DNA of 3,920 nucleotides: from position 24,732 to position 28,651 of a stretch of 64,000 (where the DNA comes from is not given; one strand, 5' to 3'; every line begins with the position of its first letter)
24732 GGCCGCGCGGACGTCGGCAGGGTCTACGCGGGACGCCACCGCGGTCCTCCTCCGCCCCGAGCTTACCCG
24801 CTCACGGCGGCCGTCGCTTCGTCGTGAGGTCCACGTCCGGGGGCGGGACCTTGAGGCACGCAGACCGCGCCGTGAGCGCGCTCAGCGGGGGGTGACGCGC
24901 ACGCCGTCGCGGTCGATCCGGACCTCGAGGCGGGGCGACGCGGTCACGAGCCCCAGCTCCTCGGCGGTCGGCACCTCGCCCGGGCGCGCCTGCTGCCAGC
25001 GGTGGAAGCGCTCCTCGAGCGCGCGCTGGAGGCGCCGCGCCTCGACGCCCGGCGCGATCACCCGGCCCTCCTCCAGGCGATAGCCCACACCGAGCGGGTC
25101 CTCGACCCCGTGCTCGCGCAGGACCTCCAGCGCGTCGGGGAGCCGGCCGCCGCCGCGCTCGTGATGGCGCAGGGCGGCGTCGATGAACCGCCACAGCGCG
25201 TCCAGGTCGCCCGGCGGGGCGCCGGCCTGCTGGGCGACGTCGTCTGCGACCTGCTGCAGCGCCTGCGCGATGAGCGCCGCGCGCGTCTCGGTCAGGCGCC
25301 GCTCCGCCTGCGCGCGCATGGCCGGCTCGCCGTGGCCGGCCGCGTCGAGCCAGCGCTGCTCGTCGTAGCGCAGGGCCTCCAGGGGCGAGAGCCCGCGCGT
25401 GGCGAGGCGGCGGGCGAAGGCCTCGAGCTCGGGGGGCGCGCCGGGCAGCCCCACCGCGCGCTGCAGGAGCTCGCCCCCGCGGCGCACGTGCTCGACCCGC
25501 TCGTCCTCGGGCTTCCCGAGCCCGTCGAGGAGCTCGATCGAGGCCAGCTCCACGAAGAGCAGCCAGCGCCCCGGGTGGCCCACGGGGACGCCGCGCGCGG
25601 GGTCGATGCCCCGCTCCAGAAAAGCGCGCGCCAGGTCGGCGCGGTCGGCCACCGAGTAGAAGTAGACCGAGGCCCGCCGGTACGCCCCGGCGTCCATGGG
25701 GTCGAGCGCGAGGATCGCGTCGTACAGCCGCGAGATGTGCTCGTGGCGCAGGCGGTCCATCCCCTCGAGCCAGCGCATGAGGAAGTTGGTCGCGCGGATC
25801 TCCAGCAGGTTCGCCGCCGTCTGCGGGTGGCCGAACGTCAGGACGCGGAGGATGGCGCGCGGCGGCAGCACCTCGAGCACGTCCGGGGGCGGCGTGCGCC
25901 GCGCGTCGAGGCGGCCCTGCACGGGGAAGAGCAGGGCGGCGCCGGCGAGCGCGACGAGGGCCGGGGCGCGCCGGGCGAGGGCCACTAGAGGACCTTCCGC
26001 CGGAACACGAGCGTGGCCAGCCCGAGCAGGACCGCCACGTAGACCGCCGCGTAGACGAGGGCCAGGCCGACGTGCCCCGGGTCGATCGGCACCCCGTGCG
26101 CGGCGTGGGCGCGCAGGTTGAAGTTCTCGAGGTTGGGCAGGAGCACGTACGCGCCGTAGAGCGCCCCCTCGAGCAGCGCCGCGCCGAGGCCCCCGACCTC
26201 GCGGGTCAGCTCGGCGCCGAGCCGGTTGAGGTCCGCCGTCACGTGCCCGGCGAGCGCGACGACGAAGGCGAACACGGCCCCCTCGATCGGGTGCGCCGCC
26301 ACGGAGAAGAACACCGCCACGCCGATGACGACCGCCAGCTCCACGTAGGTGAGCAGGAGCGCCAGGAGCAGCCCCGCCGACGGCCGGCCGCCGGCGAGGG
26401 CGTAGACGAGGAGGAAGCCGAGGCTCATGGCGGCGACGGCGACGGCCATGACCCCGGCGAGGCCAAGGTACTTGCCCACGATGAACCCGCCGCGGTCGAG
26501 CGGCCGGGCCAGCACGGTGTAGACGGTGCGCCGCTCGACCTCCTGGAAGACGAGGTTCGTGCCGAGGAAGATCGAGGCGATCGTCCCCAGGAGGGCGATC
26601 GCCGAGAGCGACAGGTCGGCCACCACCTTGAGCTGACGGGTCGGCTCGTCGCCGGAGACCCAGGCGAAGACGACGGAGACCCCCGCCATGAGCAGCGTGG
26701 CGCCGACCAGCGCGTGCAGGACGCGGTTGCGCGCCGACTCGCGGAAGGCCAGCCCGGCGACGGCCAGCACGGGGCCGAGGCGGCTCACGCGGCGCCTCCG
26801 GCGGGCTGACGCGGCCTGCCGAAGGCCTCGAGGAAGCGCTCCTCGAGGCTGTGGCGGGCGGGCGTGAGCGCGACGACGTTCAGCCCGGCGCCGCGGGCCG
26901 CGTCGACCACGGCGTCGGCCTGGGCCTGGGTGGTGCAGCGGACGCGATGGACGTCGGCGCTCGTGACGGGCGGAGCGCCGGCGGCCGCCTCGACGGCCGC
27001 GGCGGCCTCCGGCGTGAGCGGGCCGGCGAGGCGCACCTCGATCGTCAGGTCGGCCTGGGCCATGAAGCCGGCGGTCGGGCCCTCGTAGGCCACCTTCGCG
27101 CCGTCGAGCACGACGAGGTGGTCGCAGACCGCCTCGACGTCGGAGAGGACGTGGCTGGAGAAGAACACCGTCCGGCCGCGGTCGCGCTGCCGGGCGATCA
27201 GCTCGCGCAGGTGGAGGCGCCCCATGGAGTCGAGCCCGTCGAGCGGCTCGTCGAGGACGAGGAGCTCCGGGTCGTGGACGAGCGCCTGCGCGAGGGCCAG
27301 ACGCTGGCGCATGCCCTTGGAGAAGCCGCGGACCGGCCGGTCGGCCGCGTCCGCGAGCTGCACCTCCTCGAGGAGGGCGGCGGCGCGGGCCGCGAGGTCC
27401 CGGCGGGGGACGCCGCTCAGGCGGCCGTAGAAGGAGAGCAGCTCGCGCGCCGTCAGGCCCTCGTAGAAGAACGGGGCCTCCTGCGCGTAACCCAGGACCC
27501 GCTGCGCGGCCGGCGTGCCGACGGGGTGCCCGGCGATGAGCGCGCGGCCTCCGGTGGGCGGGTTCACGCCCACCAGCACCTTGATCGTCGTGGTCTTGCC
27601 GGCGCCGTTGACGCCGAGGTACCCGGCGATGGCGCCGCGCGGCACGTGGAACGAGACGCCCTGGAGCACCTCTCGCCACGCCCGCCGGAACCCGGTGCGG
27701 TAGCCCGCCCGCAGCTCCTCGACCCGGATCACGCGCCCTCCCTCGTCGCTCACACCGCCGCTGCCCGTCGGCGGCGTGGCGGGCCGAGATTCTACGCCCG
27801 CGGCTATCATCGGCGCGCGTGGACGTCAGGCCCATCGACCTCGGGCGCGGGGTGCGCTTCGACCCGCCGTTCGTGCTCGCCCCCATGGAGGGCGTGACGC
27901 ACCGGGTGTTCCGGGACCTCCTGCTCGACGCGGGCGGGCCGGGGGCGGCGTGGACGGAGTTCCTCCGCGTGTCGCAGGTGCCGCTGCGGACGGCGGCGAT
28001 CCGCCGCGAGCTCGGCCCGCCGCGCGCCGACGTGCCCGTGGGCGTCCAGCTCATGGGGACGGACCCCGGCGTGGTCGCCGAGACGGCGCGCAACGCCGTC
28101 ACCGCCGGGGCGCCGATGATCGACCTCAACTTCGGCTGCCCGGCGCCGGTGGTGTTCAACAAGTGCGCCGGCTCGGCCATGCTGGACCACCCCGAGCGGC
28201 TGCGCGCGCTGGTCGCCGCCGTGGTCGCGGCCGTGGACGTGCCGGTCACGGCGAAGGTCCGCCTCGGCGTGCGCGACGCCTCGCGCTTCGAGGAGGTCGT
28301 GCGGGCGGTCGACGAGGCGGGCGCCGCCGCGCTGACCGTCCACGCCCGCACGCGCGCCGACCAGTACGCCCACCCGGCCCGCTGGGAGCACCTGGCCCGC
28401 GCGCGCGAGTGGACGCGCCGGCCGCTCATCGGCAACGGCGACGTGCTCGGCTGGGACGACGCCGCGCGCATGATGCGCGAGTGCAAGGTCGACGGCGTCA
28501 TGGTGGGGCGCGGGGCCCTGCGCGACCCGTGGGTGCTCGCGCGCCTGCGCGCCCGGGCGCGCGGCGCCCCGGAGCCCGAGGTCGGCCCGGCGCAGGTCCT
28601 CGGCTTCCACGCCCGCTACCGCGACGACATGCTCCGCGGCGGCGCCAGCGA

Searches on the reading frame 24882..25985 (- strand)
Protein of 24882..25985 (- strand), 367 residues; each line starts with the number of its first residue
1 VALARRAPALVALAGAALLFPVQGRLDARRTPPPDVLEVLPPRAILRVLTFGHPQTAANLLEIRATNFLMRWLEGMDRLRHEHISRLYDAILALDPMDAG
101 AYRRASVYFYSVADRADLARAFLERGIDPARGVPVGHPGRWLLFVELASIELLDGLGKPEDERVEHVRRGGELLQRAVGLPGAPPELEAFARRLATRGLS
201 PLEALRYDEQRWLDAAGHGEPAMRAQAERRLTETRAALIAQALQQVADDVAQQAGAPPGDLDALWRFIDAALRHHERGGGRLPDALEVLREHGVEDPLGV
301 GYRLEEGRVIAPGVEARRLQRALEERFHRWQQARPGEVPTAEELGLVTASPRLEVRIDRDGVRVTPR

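Call 7: search_protein_families(library=pfam, proteins=[window:24882-25985:-])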
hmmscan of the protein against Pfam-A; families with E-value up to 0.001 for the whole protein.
window:24882-25985:- (367 aa): 0 families

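Call 19: search_protein_families(library=pfam, proteins=[window:24882-25985:-], max_evalue=1)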
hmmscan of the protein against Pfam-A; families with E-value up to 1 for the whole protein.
window:24882-25985:- (367 aa): 1 family
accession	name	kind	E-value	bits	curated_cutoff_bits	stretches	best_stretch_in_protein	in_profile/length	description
PF06254.16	YdaT_toxin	-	0.25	12.2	21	1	69-101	11-43/92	Bacterial toxin ydaT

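Call 20: search_protein_families(library=ncbifam, proteins=[window:24882-25985:-], max_evalue=0.1)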
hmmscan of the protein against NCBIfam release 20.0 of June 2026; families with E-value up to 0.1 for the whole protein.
window:24882-25985:- (367 aa): 0 families

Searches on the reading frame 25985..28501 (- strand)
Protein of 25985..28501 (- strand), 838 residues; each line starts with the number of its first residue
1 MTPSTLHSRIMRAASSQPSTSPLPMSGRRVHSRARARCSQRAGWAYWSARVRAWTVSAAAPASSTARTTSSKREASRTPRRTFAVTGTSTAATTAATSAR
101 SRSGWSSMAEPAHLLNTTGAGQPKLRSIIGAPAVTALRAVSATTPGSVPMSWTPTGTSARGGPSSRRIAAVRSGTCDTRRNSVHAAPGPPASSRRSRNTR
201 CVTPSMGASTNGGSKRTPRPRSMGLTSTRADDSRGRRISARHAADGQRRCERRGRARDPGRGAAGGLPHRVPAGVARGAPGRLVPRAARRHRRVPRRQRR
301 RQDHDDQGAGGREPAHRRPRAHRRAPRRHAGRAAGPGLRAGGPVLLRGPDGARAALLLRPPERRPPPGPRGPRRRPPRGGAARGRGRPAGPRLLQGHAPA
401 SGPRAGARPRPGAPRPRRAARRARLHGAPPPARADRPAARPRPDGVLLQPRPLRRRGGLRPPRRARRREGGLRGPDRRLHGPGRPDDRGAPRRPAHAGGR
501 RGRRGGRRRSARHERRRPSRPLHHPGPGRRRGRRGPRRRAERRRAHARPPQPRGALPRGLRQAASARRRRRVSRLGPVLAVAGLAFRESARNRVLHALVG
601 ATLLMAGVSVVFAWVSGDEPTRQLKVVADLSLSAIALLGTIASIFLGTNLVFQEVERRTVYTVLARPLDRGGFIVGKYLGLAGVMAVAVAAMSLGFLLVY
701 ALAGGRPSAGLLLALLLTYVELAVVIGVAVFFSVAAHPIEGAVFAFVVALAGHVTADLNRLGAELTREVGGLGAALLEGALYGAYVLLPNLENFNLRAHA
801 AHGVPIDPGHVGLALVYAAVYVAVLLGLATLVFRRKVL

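Call 7: search_protein_families(library=pfam, proteins=[window:25985-28501:-])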
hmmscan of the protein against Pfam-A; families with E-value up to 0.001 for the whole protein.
window:25985-28501:- (838 aa): 2 families
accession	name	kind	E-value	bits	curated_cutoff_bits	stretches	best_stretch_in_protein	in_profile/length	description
PF12679.13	ABC2_membrane_2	-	1e-08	35.2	27.2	1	580-736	2-178/283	ABC-2 family transporter protein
PF12730.13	ABC2_membrane_4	-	5.7e-07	30.1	27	1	591-745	11-168/179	ABC-2 family transporter protein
